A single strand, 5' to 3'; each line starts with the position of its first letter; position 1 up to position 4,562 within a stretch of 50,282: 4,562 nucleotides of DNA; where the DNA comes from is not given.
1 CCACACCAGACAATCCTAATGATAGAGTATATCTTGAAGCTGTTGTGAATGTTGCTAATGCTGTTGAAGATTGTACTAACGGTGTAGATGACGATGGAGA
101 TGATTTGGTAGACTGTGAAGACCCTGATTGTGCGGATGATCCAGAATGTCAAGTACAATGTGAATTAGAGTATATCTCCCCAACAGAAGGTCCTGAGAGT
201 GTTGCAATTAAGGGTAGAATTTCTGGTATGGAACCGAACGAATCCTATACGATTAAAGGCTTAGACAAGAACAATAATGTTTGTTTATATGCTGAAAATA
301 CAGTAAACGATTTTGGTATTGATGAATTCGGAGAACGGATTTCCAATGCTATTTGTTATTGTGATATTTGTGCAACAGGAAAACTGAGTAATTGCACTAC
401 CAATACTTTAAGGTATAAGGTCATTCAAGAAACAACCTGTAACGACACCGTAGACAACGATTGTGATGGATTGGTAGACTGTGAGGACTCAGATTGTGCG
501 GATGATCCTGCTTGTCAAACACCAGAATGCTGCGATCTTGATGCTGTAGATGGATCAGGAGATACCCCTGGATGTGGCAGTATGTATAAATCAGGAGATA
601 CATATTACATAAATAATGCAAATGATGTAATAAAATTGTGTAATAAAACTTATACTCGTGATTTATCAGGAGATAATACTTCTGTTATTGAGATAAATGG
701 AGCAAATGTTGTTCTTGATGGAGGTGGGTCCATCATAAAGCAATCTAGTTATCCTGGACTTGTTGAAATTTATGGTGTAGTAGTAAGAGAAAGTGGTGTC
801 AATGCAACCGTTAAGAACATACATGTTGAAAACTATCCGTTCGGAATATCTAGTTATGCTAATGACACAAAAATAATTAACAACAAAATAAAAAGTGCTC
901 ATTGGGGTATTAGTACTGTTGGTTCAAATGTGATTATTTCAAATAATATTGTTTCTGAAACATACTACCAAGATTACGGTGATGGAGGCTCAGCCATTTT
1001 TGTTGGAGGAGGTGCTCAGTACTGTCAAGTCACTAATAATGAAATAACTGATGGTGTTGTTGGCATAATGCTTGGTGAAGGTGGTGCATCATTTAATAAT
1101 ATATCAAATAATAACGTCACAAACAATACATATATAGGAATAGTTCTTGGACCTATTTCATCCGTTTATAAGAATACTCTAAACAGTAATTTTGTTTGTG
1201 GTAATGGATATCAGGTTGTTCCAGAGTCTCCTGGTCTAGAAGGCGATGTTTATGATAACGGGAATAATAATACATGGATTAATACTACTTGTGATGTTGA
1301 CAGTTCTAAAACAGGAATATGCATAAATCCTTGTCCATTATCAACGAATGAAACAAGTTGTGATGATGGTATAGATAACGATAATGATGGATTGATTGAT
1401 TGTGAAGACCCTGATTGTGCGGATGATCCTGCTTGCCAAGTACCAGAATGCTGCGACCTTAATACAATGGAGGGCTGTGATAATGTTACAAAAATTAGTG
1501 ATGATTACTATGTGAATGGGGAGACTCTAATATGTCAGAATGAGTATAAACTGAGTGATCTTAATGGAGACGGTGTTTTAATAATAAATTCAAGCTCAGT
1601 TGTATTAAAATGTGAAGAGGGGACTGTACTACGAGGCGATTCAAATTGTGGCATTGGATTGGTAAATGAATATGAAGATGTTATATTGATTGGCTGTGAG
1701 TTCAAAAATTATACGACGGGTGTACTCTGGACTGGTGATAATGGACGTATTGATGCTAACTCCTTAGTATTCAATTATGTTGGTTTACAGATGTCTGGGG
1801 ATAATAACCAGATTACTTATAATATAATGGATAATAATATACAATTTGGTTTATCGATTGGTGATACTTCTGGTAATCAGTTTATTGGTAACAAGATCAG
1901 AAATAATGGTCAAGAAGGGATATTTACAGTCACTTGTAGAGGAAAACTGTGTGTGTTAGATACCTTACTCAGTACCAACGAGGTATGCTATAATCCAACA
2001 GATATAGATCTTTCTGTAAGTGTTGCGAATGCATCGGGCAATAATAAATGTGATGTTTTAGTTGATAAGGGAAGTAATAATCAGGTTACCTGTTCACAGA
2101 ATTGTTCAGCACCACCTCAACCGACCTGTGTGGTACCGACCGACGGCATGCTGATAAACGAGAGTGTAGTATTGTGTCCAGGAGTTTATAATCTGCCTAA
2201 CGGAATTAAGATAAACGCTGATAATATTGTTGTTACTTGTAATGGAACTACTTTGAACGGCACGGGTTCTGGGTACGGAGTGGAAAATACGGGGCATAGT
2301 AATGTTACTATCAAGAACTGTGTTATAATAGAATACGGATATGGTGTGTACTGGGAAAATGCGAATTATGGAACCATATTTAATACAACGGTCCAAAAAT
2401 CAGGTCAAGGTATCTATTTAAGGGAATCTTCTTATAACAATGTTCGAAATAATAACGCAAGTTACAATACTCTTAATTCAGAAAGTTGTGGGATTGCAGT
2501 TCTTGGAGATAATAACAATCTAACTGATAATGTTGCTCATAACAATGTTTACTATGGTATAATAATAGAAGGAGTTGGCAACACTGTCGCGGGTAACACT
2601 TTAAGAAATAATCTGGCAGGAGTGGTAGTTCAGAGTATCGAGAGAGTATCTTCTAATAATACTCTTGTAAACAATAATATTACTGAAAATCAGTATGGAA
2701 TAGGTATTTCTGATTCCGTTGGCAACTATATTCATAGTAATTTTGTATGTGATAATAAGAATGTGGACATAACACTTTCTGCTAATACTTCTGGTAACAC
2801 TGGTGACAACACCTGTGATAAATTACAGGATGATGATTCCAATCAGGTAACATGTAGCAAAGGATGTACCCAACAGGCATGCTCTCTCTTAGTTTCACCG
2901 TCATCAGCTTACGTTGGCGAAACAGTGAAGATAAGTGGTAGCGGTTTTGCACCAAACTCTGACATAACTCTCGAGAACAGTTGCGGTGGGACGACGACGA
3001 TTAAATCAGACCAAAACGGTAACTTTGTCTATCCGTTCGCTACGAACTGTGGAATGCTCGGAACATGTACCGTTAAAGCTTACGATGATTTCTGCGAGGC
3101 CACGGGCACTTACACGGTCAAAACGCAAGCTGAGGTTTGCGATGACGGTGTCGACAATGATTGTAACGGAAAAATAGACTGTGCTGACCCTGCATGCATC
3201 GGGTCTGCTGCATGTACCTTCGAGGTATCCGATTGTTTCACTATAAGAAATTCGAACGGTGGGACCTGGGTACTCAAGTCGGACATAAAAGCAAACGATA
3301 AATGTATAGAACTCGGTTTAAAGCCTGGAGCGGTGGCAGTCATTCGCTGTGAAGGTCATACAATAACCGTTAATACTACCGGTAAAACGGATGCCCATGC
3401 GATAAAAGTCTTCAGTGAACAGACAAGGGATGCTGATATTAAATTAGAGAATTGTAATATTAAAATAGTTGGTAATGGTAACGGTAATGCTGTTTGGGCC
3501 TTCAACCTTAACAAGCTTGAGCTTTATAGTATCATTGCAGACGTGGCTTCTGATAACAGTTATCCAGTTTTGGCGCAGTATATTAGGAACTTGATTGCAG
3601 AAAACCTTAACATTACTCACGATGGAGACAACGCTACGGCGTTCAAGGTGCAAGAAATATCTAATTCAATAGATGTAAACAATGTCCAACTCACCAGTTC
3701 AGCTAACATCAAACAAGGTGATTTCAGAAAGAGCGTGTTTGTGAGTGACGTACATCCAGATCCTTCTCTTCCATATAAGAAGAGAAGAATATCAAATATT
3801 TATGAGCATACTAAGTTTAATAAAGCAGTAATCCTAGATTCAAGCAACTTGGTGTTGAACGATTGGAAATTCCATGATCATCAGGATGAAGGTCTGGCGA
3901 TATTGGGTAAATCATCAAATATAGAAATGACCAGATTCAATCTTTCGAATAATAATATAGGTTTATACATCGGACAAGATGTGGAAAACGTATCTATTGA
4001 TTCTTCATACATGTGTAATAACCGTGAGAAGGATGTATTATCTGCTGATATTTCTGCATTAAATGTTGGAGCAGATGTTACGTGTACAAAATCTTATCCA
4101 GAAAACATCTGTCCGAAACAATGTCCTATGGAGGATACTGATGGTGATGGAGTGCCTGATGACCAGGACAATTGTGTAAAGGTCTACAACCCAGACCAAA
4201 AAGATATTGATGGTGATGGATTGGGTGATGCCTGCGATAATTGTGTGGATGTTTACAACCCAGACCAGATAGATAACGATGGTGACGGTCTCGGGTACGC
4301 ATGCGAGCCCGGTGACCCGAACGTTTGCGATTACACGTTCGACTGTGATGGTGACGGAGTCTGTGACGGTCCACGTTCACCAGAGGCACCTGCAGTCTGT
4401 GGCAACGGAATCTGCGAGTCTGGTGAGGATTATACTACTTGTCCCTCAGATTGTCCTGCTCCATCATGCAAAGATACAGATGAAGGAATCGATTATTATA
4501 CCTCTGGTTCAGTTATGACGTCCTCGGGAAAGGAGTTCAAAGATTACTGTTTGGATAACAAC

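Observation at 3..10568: Open-ended >10.5-kb ORF encoding a mosaic surface protein built from integrin/thrombospondin-style adhesion modules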

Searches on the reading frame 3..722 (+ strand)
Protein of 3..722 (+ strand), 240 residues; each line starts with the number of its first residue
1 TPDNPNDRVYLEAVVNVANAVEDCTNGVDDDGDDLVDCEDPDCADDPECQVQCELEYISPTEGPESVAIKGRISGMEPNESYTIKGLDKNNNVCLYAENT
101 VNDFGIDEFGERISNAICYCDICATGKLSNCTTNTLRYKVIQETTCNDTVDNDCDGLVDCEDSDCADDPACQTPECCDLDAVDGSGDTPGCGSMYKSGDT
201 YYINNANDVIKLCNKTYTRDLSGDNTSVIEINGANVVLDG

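Call 37: find_homologous_proteins(query=window:3-722:+, max_evalue=0.001)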
Query window:3-722:+ (240 aa): 72 proteins with E <= 0.001 among 592 candidates.
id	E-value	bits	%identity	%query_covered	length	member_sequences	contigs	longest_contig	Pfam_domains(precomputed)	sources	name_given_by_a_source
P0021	7.8e-29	119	33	68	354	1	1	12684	PF04151.22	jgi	-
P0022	7.1e-28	116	51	18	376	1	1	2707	-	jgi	jgi:hypothetical protein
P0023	9.4e-25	106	34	63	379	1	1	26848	PF14522.12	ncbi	-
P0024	1.5e-21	95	58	17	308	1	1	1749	-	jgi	jgi:hypothetical protein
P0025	5.7e-21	93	32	63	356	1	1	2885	-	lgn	-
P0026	7.8e-21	93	74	13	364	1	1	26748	PF11617.14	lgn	-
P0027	9.3e-19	86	56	16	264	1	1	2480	-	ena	-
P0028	1.1e-18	86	32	63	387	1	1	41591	PF11617.14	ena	-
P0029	9.6e-17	79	54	15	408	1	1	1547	-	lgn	-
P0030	1.5e-16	79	53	16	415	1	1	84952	-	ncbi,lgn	-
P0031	5.1e-16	77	29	66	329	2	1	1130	-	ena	-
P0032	8.9e-16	76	35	68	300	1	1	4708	-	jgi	-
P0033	1.1e-15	76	63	13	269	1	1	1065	-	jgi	jgi:hypothetical protein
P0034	4.6e-15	74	56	14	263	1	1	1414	-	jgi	-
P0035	6.4e-15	73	76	12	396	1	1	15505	-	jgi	jgi:hypothetical protein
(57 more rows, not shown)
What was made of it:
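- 150..437 (+): Small Cys-containing domain of unknown fold between two acidic repeats, aa 50-145. Homologues of about 30-35% identity exist in many short proteins. call 37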

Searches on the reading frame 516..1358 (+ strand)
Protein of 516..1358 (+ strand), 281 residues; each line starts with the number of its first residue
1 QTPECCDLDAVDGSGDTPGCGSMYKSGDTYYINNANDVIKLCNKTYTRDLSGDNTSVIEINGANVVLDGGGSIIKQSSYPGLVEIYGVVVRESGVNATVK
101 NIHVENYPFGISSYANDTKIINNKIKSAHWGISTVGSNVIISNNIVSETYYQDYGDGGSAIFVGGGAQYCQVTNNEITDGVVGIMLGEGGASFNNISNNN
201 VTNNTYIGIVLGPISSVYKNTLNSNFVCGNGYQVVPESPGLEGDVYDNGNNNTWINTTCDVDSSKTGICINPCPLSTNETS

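Call 69: search_protein_families(library=pfam, proteins=[window:516-1358:+], max_evalue=0.01)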
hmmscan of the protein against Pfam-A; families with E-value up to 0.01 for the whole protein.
window:516-1358:+ (281 aa): 0 families

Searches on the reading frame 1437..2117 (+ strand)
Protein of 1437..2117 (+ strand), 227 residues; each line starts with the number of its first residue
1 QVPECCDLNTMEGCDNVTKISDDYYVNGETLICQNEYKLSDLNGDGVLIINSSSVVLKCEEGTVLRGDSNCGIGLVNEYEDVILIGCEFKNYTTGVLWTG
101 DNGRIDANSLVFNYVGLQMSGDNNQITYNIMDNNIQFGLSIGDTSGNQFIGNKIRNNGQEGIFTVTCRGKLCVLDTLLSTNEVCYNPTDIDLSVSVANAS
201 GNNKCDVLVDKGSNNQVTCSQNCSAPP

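Call 69: search_protein_families(library=pfam, proteins=[window:1437-2117:+], max_evalue=0.01)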
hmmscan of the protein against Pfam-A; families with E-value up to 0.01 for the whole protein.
window:1437-2117:+ (227 aa): 2 families
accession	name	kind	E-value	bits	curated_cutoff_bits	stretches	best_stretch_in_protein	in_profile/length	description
PF13229.12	Beta_helix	-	1e-08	35.4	25.9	1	38-165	17-145/158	Right handed beta helix region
PF05048.19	NosD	-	1.3e-05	25.1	23.6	1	59-185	46-178/212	Periplasmic copper-binding protein (NosD)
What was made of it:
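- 1437..2117 (+): Beta-helix block 2, aa 479-705 (Beta_helix 35 bits, NosD 25 bits). call 69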

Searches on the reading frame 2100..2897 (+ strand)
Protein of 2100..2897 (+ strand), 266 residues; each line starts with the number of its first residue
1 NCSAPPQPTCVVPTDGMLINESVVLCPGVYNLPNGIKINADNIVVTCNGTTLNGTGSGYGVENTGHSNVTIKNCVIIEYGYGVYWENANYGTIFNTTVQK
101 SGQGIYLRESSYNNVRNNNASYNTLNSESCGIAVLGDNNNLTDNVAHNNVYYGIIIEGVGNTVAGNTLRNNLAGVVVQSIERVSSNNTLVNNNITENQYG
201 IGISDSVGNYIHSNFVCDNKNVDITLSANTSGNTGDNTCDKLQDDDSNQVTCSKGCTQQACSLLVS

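Call 69: search_protein_families(library=pfam, proteins=[window:2100-2897:+], max_evalue=0.01)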
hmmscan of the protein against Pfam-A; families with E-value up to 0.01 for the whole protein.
window:2100-2897:+ (266 aa): 2 families
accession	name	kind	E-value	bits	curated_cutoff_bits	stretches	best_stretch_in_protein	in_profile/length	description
PF05048.19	NosD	-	1.5e-17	64.2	23.6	1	43-226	4-180/212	Periplasmic copper-binding protein (NosD)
PF13229.12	Beta_helix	-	1.8e-14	54.1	25.9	2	34-168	24-158/158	Right handed beta helix region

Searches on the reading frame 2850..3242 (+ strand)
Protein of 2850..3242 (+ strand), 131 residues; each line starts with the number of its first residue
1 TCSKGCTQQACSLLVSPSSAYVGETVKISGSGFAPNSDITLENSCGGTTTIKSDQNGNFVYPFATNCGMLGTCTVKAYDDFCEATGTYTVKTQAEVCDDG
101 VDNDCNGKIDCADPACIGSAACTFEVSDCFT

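Call 29: search_protein_families(library=pfam, proteins=[window:2850-3242:+], max_evalue=5)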
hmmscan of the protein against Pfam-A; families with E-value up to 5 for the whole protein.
window:2850-3242:+ (131 aa): 3 families
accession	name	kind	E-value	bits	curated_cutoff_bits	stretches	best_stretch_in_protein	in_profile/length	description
PF11617.13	Cu-binding_MopE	-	2.4e-05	24.9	27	1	93-110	13-29/30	Putative metal-binding motif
PF01833.30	TIG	-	0.027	14.9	20.9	1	15-54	6-49/84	IPT/TIG domain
PF12454.13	Ecm33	-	0.12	13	23.2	1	44-53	22-32/40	GPI-anchored cell wall organization protein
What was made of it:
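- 2892..3122 (+): Ig-like (weak IPT/TIG) domain, aa 964-1040. call 29 (14.9 bits, below cutoff)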

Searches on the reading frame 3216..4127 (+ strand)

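Call 29: search_protein_families(library=pfam, proteins=[window:3225-4127:+], max_evalue=5)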
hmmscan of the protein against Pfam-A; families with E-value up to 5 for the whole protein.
window:3225-4127:+ (301 aa): 1 family
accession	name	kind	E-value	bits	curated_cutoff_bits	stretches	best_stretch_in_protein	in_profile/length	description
PF11550.13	IglC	-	0.029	14.3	25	1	10-109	55-157/211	Intracellular growth locus C protein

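Call 69: search_protein_families(library=pfam, proteins=[window:3216-4127:+], max_evalue=0.01)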
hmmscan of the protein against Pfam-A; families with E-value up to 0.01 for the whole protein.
window:3216-4127:+ (304 aa): 0 families

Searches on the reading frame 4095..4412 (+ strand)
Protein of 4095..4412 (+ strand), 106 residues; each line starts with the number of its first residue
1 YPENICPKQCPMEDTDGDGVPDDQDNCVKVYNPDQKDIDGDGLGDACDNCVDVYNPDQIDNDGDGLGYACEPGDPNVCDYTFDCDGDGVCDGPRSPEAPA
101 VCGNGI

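Call 29: search_protein_families(library=pfam, proteins=[window:4095-4412:+], max_evalue=5)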
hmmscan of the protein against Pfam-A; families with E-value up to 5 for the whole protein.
window:4095-4412:+ (106 aa): 3 families
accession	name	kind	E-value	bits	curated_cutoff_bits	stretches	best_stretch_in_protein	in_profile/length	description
PF02412.23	TSP_3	-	3.3e-05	23.9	25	2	10-35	12-36/36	Thrombospondin type 3 repeat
PF12218.14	End_N_terminal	-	1.5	9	26.3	1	17-43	3-31/67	N terminal extension of bacteriophage endosialidase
PF20615.3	DUF6802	-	1.9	9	27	0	77-92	29-44/102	Family of unknown function (DUF6802)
